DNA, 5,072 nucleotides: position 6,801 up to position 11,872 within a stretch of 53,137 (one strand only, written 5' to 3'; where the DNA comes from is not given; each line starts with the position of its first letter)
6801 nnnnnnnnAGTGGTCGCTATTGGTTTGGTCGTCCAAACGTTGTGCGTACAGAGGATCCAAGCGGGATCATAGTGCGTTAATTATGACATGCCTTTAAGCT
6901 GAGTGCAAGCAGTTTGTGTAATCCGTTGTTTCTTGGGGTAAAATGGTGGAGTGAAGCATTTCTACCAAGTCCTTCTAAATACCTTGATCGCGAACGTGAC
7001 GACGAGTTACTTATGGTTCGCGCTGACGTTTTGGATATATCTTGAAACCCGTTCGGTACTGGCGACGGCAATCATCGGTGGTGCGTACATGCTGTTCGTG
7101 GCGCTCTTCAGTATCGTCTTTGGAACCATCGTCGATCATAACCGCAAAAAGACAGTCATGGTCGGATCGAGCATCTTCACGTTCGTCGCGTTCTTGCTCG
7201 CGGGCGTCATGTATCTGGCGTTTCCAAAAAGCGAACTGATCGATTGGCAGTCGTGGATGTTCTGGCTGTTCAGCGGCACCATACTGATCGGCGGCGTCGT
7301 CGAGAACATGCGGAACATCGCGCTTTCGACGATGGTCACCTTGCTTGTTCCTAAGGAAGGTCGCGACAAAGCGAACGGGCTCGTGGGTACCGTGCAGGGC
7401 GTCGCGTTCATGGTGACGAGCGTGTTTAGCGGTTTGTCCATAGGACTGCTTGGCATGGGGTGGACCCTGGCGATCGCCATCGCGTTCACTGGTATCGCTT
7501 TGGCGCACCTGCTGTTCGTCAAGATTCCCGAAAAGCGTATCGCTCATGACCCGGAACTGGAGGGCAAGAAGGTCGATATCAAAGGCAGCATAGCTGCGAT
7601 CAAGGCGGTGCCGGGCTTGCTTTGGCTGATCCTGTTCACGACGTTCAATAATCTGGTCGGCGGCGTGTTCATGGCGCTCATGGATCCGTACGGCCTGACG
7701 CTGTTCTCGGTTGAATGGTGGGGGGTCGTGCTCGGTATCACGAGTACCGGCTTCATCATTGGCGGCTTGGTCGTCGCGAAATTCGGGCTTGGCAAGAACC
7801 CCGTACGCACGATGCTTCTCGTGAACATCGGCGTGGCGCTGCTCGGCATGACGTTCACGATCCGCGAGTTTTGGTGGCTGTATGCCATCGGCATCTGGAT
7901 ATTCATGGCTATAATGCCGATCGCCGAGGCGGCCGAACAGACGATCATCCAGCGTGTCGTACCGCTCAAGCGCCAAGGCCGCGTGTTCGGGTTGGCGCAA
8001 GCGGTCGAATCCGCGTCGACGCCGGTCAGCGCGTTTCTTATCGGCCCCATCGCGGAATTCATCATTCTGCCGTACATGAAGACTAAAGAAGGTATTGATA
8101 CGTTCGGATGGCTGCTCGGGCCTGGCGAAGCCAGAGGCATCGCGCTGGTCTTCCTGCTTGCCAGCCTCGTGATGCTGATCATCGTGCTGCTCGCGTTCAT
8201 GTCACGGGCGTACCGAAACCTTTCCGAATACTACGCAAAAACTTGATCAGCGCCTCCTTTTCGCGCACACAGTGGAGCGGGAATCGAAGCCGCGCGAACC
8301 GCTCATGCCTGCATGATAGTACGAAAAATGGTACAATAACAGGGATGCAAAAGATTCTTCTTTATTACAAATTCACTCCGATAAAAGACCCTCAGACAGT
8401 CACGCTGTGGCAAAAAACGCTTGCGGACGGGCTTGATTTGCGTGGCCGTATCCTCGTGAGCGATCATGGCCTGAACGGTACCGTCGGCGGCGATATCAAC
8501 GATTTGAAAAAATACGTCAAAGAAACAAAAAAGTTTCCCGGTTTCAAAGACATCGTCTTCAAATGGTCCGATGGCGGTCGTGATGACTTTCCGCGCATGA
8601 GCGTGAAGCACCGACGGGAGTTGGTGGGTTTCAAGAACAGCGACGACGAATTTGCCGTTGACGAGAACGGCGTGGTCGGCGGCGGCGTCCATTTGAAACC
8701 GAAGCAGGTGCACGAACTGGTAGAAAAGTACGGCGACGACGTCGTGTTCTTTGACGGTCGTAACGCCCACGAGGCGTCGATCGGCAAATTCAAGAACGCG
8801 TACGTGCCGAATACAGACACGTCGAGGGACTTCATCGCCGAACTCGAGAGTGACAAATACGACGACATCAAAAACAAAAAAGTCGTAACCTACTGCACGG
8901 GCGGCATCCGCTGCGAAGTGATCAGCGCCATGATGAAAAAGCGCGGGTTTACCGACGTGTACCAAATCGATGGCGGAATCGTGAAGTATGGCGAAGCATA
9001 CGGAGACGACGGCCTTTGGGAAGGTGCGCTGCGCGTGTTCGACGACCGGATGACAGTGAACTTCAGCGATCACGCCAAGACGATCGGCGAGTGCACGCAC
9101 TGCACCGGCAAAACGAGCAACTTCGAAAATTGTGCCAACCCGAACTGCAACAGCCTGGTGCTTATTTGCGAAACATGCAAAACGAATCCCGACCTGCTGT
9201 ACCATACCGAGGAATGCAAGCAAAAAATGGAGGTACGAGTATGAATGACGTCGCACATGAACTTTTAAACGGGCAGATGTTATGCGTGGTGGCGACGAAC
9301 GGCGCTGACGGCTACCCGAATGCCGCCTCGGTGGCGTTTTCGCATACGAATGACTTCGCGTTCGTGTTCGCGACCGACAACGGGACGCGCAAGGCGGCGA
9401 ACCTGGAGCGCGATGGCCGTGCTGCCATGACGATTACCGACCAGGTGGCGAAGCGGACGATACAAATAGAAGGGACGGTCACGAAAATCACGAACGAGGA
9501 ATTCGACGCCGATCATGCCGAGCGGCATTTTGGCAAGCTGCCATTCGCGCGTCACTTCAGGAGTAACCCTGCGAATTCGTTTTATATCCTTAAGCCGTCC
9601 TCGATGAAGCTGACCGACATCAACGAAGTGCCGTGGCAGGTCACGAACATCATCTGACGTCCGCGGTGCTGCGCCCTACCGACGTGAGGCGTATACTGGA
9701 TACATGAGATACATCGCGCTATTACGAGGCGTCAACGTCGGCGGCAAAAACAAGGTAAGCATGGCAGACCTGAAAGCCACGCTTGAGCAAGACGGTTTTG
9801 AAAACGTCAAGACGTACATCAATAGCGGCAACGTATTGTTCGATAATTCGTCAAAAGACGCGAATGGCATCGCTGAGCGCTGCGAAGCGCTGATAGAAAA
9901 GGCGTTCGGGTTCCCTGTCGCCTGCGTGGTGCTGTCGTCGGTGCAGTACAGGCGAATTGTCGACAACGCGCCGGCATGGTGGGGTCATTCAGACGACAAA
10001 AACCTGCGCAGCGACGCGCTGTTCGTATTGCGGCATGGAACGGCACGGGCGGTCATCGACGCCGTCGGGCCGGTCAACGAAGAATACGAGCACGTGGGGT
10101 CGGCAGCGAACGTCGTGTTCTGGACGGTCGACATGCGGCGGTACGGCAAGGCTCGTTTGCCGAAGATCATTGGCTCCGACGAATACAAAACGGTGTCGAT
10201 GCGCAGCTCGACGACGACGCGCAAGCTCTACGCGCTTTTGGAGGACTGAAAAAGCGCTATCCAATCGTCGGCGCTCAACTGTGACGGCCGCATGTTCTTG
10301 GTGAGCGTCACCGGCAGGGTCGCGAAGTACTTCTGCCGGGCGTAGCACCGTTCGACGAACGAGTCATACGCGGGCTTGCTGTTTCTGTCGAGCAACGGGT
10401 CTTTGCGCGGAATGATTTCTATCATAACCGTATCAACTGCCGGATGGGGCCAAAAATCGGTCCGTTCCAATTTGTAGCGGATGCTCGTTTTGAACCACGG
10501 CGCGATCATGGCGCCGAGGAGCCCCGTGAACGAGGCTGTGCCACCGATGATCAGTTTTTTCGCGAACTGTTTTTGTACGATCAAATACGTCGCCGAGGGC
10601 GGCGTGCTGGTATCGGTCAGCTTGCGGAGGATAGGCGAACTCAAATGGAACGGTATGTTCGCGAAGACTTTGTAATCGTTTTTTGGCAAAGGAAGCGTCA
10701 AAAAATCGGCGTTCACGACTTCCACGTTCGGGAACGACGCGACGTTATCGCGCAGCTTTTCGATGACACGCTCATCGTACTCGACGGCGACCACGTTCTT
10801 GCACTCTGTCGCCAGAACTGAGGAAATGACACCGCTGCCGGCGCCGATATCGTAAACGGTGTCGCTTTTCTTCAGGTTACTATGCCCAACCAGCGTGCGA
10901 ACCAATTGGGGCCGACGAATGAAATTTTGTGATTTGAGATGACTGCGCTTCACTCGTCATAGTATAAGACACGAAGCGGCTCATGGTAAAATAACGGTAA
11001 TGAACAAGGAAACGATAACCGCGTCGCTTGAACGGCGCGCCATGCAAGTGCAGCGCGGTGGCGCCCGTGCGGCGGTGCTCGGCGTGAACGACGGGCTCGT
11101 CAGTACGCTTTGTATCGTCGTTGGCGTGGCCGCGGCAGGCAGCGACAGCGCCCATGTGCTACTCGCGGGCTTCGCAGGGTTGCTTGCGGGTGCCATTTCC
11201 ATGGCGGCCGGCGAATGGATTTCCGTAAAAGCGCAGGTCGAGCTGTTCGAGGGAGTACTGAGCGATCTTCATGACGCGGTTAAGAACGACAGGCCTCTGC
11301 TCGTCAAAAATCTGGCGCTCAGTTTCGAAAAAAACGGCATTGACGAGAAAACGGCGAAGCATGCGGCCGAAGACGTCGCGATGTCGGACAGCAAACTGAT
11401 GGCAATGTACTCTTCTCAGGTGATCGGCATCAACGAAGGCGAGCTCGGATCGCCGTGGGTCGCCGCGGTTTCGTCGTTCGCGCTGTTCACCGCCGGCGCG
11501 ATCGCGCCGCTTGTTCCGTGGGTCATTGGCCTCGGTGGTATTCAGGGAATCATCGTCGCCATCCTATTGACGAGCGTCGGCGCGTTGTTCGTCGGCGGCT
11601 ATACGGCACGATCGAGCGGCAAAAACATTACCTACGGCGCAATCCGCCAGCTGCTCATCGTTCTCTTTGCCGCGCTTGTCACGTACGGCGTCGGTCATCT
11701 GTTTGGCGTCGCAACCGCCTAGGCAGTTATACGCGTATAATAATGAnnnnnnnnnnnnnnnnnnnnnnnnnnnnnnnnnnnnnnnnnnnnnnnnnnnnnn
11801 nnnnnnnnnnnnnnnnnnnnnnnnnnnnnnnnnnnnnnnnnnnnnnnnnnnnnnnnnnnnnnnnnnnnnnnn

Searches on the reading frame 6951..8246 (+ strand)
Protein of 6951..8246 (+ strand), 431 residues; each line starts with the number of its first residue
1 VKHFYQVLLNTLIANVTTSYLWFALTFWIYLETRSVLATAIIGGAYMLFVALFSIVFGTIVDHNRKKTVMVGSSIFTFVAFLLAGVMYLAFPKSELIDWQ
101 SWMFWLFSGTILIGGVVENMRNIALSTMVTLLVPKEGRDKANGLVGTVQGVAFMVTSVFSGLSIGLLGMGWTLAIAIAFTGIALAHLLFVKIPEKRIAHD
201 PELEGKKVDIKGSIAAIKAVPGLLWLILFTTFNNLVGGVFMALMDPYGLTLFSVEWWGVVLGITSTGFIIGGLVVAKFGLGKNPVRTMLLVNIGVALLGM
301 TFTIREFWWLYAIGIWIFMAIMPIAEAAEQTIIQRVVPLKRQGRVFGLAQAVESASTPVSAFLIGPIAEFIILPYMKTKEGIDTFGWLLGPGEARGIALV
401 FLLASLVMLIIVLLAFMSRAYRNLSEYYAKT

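Call 5: search_protein_families(library=pfam, max_evalue=0.001, proteins=[window:6951-8246:+])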
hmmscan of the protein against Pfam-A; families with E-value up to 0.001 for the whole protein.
window:6951-8246:+ (431 aa): 1 family
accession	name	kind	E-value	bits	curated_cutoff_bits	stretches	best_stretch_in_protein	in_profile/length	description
PF07690.21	MFS_1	-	1e-27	97.5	33.4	1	8-357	2-343/347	Major Facilitator Superfamily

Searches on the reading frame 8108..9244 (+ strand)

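Call 5: search_protein_families(library=pfam, max_evalue=0.001, proteins=[window:8108-9244:+])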
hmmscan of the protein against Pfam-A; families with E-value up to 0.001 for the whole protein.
window:8108-9244:+ (378 aa): 3 families
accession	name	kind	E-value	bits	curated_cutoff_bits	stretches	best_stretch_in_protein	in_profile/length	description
PF17773.7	UPF0176_N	-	1.2e-18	67.7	26.2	1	82-171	2-91/92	UPF0176 acylphosphatase like domain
PF12368.13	Rhodanese_C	-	3.9e-15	56.3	26.9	1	305-370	1-65/66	Rhodanase C-terminal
PF00581.25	Rhodanese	-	2e-08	35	22.2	1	200-295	4-100/102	Rhodanese-like domain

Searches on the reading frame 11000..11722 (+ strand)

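Call 5: search_protein_families(library=pfam, max_evalue=0.001, proteins=[window:11000-11722:+])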
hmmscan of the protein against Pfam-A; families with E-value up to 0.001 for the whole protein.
window:11000-11722:+ (240 aa): 1 family
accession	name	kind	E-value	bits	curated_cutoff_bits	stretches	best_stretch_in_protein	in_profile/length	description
PF01988.24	VIT1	-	4.2e-51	174.2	28.1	1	23-233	2-214/214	VIT family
